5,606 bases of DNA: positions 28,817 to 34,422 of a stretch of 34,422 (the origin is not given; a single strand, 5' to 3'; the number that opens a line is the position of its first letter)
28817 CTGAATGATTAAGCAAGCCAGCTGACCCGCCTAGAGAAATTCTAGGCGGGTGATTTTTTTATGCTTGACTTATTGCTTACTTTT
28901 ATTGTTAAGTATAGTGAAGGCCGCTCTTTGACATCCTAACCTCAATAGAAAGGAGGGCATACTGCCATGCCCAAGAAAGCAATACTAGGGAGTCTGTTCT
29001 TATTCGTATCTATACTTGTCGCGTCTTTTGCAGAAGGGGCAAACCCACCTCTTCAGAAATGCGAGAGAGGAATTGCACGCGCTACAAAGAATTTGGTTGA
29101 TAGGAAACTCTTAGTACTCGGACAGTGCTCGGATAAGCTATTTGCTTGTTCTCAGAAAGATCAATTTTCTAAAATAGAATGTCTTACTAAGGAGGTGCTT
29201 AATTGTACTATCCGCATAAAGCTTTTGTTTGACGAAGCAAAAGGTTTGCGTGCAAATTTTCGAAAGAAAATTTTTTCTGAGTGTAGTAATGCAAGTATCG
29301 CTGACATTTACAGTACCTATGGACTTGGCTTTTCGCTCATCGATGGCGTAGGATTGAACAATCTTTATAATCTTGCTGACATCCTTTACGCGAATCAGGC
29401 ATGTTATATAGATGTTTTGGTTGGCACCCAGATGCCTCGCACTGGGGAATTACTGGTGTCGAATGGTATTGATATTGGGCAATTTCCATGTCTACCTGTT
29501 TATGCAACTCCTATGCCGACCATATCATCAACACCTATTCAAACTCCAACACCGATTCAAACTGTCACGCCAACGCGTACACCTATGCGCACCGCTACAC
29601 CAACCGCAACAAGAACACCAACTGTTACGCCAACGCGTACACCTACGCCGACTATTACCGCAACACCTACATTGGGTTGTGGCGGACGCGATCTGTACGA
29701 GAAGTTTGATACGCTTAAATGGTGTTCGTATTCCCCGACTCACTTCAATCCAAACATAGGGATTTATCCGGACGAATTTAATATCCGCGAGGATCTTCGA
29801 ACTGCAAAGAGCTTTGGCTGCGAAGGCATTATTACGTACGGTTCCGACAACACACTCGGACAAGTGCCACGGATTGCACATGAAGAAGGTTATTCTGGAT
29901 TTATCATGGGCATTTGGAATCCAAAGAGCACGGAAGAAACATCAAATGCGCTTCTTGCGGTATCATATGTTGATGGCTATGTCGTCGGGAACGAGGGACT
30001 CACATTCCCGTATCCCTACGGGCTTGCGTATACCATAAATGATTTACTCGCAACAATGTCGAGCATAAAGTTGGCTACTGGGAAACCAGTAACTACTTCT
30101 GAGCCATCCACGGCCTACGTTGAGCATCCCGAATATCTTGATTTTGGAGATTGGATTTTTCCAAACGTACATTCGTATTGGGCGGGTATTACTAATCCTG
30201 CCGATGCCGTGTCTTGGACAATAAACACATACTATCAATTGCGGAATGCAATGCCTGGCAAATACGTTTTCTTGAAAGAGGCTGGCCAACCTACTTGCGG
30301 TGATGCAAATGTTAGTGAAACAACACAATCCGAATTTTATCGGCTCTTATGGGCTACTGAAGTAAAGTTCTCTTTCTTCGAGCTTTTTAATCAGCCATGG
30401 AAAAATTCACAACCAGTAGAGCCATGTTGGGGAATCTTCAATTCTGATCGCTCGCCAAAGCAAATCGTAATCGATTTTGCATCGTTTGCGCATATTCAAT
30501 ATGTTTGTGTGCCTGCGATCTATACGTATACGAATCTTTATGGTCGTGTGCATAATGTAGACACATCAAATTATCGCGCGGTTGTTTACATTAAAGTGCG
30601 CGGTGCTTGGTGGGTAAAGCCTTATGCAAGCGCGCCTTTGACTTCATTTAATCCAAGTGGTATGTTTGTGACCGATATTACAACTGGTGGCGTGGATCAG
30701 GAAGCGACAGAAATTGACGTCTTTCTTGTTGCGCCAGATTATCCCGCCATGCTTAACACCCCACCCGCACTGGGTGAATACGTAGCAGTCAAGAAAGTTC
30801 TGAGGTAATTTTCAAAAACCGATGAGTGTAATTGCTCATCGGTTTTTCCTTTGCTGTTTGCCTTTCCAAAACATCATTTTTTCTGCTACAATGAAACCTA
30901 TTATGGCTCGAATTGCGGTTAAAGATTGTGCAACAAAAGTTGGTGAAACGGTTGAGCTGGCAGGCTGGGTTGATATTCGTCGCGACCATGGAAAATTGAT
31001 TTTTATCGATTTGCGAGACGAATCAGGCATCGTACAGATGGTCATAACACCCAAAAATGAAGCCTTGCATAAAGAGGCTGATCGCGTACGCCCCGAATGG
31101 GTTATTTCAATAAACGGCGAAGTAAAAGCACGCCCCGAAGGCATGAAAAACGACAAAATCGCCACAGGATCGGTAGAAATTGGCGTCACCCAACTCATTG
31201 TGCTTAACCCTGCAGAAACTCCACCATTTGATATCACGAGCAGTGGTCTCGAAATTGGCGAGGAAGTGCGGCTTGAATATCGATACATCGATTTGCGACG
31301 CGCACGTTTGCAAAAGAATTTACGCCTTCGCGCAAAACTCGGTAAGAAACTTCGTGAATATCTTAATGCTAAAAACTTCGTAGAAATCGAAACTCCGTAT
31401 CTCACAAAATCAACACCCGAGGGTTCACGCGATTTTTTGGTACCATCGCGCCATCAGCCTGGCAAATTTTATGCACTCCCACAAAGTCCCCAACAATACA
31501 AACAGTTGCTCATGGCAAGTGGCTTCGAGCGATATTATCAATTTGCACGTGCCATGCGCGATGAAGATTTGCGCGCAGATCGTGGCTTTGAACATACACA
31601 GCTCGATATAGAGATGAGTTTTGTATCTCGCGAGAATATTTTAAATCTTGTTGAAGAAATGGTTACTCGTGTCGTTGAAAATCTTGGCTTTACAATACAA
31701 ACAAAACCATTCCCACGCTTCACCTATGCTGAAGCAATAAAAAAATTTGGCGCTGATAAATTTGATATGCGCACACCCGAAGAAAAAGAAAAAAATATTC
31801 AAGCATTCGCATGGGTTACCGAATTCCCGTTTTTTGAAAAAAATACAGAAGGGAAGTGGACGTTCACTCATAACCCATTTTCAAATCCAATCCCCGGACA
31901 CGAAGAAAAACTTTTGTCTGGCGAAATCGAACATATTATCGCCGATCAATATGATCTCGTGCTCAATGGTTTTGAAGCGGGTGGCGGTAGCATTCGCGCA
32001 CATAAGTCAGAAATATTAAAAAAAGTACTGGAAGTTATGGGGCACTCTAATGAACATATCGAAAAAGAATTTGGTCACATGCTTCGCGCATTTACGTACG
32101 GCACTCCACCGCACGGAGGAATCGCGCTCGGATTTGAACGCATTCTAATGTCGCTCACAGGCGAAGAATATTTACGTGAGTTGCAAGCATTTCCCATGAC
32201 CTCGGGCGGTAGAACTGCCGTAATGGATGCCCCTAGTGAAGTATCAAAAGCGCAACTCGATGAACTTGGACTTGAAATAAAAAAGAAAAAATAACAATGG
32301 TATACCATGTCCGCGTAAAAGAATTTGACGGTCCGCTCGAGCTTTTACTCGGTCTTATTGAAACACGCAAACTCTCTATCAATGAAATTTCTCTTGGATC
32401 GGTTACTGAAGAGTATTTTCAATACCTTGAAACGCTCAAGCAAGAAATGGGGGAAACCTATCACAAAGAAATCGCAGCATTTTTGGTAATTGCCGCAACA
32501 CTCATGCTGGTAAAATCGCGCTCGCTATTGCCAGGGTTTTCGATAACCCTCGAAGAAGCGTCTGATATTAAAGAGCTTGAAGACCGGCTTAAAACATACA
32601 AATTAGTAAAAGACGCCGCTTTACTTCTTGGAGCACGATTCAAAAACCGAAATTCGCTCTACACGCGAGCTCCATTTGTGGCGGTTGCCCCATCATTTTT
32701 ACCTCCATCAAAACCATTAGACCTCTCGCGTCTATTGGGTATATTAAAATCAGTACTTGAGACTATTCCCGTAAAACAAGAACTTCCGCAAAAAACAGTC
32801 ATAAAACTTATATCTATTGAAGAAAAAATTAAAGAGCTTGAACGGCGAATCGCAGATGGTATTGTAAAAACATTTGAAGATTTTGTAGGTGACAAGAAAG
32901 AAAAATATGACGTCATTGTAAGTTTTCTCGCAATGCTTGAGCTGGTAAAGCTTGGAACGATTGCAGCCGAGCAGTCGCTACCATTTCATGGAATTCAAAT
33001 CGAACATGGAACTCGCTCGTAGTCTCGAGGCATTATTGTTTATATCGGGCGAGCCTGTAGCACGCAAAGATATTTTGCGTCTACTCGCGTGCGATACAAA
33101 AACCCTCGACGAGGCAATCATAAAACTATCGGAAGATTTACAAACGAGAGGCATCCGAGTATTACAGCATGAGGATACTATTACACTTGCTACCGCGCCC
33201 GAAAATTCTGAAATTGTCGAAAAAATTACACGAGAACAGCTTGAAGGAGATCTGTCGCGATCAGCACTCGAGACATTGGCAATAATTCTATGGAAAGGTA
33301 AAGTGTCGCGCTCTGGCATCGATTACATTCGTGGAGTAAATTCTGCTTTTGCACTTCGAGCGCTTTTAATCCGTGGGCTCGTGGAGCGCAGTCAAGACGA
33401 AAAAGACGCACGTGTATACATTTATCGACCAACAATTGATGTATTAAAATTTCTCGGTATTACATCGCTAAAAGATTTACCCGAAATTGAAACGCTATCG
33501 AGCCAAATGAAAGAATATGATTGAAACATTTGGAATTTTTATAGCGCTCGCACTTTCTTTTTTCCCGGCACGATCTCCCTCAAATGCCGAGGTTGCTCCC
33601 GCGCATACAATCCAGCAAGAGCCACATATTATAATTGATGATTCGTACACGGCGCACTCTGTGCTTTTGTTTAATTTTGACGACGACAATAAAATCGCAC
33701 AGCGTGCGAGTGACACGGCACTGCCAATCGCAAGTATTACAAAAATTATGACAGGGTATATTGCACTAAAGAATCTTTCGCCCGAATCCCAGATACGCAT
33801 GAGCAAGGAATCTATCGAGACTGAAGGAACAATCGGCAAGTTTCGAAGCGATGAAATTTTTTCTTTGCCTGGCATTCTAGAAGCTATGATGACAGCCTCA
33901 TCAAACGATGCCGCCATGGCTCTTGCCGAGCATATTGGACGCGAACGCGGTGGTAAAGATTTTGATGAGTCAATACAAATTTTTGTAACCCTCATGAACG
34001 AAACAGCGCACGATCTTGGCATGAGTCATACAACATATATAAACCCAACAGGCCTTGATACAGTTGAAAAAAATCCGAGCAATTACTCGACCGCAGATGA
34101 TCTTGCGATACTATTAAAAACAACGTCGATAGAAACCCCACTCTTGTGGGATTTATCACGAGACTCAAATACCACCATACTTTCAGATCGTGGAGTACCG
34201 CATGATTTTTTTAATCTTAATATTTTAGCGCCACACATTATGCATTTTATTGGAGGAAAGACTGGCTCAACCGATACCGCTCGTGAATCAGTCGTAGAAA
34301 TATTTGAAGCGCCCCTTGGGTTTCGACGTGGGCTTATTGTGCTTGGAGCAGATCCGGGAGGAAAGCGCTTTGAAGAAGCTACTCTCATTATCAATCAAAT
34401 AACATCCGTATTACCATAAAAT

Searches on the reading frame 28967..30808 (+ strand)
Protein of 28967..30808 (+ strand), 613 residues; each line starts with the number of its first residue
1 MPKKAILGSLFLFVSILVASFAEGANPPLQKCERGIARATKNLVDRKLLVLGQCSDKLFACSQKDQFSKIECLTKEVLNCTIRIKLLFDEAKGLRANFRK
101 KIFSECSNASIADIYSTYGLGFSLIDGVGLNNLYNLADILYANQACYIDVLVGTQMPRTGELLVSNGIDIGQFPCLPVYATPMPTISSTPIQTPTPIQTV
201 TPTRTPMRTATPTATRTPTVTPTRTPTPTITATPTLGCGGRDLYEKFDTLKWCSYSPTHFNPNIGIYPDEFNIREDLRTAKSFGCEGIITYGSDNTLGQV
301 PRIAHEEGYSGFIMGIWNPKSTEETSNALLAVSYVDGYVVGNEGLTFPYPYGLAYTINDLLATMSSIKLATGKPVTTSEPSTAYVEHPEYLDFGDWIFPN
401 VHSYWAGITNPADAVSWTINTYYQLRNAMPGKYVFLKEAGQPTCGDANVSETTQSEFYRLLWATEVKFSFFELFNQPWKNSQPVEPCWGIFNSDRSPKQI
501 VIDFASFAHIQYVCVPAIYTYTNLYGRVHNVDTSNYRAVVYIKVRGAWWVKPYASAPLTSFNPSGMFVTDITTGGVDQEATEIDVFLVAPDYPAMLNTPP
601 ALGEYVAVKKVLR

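Call 84: search_protein_families(library=pfam, proteins=[window:28967-30808:+], max_evalue=0.01)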
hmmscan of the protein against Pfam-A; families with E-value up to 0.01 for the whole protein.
window:28967-30808:+ (613 aa): 1 family
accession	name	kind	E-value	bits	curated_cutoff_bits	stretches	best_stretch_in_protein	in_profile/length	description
PF00332.24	Glyco_hydro_17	-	0.00093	19.3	28.2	1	465-498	268-301/306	Glycosyl hydrolases family 17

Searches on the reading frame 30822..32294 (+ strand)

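Call 84: search_protein_families(library=pfam, proteins=[window:30822-32294:+], max_evalue=0.01)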
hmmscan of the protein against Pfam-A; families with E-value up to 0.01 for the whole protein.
window:30822-32294:+ (490 aa): 2 families
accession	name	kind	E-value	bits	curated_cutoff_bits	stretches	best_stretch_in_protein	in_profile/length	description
PF00152.25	tRNA-synt_2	-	9.4e-105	350.5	25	1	147-460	2-307/308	tRNA synthetases class II (D, K and N)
PF01336.31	tRNA_anti-codon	-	5.7e-16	58.7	27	1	44-126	1-73/75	OB-fold nucleic acid binding domain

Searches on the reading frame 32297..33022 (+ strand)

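Call 84: search_protein_families(library=pfam, proteins=[window:32297-33022:+], max_evalue=0.01)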
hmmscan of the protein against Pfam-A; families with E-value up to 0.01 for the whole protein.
window:32297-33022:+ (241 aa): 1 family
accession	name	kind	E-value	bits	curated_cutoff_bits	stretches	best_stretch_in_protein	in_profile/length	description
PF02616.19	SMC_ScpA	-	1.2e-21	78.2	24.6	1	20-236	1-230/232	Segregation and condensation protein ScpA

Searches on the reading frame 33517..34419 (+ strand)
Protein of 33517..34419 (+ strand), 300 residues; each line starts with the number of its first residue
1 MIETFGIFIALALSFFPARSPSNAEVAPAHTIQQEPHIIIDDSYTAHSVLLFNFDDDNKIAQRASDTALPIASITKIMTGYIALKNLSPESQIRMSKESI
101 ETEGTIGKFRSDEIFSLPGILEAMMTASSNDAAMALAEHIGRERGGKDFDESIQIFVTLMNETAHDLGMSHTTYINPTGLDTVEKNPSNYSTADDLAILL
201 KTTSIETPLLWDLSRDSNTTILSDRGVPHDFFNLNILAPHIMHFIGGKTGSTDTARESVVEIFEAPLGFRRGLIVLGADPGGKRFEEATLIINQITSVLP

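Call 84: search_protein_families(library=pfam, proteins=[window:33517-34419:+], max_evalue=0.01)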
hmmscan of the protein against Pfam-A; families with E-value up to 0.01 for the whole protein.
window:33517-34419:+ (300 aa): 4 families
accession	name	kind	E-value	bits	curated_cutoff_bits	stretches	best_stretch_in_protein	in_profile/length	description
PF00768.25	Peptidase_S11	-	1.4e-30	107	27.6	1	43-261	9-221/239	D-alanyl-D-alanine carboxypeptidase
PF13354.11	Beta-lactamase2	-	3e-08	33.7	22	1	53-201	6-144/214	Beta-lactamase enzyme family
PF02113.21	Peptidase_S13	-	0.00019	20.7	22.8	0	49-94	21-66/444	D-Ala-D-Ala carboxypeptidase 3 (S13) family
PF00905.27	Transpeptidase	-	0.0011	18.7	22.1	1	59-179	30-138/299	Penicillin binding protein transpeptidase domain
